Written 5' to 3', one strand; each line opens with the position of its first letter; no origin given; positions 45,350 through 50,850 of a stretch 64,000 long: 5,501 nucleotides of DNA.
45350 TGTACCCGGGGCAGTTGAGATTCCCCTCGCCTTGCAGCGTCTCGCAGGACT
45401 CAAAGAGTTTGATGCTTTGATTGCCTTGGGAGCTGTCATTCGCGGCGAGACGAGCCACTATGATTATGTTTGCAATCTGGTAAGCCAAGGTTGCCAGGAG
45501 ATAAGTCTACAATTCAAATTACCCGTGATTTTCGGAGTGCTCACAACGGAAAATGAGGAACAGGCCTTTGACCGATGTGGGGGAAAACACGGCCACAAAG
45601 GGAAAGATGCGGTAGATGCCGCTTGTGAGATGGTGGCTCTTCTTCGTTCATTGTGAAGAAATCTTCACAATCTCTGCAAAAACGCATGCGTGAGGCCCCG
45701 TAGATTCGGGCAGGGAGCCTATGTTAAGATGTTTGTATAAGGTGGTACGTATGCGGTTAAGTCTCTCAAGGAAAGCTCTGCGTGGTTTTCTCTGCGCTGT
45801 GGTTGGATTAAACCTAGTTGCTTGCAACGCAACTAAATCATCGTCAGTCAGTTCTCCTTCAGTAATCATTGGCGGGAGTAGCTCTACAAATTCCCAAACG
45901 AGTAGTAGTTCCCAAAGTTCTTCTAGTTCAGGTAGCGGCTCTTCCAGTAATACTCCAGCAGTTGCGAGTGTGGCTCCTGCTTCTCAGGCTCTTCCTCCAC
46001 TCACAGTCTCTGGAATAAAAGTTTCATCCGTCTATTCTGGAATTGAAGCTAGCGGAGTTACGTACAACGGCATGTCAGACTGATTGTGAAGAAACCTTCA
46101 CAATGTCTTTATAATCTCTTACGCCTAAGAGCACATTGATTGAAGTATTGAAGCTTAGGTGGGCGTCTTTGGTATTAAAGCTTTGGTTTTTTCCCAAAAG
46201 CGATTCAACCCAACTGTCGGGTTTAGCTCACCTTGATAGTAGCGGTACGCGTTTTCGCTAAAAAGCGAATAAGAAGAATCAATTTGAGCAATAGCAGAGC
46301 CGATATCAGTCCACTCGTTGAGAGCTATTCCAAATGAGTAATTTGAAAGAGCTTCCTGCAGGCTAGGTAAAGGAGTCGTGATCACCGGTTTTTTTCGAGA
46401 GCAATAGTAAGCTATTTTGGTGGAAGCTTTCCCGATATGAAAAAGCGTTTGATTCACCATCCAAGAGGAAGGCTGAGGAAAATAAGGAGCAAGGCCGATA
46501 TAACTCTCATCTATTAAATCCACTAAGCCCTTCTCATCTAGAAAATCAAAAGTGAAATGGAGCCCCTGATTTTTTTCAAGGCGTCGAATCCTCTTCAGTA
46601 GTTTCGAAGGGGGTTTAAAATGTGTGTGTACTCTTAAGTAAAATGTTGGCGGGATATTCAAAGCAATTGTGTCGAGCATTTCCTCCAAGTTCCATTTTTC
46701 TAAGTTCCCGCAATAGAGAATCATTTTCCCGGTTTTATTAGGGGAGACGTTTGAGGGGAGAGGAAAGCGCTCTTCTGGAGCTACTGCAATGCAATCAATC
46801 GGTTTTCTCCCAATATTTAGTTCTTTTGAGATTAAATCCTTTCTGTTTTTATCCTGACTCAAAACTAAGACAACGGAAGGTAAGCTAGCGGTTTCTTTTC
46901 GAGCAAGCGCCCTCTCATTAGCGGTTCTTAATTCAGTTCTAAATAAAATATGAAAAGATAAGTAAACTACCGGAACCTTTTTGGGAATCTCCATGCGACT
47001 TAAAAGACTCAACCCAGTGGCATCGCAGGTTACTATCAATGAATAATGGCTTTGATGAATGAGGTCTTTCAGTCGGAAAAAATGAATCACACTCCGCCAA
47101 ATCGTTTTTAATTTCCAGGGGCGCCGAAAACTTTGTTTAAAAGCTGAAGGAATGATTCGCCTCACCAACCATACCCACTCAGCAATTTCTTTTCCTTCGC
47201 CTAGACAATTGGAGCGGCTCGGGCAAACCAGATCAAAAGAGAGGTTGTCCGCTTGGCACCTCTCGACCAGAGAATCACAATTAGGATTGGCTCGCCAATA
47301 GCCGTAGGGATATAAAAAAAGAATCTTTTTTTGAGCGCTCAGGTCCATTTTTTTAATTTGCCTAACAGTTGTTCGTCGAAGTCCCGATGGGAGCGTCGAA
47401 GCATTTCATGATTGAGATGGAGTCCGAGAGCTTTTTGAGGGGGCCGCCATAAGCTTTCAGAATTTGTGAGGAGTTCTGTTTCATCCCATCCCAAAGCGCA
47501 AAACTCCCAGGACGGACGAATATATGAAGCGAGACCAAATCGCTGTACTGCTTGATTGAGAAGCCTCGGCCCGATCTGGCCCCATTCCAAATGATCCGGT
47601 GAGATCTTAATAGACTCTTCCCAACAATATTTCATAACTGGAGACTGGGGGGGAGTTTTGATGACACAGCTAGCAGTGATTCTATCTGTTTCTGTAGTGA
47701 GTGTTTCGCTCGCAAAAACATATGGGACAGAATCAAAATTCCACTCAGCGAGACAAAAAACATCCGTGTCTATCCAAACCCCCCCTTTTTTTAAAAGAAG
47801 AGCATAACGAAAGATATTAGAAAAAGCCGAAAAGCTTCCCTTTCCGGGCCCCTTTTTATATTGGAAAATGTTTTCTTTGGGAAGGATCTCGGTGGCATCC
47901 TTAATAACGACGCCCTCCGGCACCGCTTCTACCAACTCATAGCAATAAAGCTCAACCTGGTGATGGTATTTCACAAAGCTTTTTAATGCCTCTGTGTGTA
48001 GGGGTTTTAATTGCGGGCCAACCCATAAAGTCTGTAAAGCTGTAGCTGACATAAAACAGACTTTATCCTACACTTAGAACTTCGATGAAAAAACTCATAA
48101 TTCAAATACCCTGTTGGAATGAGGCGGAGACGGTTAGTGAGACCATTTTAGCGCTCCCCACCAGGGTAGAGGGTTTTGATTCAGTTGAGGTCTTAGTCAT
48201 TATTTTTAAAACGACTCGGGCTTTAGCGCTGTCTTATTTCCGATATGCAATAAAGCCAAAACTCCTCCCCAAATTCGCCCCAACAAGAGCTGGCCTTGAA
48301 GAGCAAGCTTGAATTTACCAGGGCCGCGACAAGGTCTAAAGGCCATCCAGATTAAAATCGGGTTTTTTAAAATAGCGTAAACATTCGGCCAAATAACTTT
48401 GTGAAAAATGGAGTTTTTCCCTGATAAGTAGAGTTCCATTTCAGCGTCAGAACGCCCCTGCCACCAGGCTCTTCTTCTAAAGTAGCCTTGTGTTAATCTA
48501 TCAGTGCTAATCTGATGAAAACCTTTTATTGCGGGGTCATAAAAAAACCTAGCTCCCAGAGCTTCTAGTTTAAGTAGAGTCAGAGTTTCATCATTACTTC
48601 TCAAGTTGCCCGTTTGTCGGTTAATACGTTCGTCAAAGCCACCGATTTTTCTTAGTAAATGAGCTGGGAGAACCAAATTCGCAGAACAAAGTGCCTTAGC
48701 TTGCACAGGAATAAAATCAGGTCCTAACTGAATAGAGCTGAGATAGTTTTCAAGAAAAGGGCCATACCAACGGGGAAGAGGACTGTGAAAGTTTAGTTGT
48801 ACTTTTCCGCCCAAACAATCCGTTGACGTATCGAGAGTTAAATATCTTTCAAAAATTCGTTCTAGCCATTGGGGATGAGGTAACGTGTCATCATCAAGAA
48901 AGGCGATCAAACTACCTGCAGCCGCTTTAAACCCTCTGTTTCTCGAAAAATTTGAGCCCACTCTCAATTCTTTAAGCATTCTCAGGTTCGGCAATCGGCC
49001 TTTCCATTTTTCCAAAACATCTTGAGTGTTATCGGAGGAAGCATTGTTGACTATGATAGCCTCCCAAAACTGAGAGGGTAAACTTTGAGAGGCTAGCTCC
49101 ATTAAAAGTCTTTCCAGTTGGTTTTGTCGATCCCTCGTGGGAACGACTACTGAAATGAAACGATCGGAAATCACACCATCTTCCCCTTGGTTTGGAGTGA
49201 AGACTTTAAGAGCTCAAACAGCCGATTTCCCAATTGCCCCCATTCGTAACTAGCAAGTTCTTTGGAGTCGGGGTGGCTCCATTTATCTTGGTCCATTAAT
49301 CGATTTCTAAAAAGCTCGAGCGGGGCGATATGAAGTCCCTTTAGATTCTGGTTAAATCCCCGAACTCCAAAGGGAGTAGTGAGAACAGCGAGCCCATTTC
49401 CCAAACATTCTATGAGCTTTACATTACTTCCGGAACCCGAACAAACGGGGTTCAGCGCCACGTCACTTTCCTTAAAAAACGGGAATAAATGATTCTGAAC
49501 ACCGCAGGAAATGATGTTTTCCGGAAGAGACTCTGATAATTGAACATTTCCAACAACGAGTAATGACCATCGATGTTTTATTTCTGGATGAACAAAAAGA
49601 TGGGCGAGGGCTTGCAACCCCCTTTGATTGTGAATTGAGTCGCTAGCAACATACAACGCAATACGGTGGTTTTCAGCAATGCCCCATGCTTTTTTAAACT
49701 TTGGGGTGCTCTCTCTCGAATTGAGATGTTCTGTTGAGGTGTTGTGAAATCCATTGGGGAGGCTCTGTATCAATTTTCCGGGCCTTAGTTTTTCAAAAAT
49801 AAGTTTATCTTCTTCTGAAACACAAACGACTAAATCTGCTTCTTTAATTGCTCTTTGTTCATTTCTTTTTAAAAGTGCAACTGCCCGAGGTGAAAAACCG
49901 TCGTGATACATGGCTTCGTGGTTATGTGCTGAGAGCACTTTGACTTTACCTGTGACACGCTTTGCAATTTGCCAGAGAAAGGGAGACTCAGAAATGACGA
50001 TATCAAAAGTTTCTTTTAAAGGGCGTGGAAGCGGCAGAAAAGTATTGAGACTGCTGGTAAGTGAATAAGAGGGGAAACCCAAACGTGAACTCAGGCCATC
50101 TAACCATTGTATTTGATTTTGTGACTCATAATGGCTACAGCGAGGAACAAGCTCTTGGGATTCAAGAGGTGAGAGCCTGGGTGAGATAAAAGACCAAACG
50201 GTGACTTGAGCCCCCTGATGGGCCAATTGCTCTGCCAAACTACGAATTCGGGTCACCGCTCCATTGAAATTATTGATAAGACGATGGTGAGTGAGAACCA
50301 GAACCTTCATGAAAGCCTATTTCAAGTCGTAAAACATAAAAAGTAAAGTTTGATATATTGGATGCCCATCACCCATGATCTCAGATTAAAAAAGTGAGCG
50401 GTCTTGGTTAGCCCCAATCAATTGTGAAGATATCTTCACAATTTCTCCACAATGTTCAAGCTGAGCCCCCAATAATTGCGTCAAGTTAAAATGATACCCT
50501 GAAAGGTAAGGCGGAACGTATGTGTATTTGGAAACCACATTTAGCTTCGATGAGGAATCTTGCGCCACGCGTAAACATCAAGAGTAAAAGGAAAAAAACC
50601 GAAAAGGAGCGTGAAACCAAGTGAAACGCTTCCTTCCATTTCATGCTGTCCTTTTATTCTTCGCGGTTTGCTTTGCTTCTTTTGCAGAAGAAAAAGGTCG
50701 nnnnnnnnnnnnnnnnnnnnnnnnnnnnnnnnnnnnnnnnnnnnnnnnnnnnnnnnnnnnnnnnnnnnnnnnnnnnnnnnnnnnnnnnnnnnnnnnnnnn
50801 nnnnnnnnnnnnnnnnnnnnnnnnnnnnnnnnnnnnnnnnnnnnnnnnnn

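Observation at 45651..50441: Three copies of a 20-bp 8-4-8 palindrome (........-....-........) bracketing the accessory locus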

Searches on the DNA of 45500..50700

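Call 65: search_rna_families(source=window, start=45500, end=50700, threshold=evalue, max_evalue=1)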
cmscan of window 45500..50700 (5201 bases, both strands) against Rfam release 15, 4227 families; matches with E-value up to 1: 0.
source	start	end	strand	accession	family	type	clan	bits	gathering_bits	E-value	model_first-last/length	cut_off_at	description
